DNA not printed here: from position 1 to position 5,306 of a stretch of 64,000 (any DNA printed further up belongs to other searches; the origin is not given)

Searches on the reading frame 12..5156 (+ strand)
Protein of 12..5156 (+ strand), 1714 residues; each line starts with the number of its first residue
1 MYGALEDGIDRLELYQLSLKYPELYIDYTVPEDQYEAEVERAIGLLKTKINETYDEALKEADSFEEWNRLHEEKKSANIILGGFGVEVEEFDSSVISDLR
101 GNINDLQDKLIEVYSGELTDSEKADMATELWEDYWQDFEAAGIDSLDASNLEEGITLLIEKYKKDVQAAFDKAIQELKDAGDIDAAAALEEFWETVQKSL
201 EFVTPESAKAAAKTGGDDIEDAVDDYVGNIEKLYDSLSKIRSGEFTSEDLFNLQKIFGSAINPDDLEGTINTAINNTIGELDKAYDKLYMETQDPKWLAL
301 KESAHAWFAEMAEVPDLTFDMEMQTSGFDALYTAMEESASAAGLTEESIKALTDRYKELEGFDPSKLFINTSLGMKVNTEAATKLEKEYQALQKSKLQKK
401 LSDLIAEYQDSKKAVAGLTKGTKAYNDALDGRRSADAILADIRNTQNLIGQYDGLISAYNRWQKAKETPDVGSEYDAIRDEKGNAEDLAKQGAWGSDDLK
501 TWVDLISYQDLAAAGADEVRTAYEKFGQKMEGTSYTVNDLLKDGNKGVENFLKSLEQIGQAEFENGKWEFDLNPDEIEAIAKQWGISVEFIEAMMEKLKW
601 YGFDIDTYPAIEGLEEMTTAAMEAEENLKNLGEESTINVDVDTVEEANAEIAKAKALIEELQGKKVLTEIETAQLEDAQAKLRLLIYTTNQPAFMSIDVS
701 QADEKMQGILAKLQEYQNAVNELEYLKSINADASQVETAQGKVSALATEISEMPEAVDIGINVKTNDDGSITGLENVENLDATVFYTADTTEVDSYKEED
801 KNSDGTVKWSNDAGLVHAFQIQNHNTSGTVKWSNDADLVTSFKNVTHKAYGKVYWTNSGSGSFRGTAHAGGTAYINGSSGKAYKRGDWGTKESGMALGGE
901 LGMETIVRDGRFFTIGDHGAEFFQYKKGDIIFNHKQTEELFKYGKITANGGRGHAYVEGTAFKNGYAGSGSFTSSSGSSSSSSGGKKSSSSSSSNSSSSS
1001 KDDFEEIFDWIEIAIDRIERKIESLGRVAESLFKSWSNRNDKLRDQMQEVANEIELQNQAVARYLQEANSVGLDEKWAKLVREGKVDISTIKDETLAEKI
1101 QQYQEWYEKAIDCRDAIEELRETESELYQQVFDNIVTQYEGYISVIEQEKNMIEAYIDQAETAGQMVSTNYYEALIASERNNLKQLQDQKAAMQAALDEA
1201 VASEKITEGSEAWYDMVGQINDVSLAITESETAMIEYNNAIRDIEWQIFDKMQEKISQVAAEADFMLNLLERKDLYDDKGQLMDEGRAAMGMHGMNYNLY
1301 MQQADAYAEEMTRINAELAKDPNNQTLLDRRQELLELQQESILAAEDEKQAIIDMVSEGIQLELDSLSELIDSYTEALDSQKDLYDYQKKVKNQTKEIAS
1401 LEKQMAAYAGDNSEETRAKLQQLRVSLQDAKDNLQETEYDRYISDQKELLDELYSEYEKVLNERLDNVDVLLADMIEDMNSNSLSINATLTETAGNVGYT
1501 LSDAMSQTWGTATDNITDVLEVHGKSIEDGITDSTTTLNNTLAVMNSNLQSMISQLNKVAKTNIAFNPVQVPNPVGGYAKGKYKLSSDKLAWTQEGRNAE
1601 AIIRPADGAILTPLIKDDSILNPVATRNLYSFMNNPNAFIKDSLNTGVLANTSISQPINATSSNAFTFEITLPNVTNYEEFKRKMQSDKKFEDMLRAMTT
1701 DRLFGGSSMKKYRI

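Call 23: search_protein_families(library=phrogs, proteins=[window:12-5156:+], max_evalue=0.001)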
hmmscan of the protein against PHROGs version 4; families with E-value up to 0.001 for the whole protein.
window:12-5156:+ (1714 aa): 1 family
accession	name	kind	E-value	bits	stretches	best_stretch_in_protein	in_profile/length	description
phrog_4211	-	tail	2e-08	32.7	1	49-1576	1157-2449/2625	tail length tape measure protein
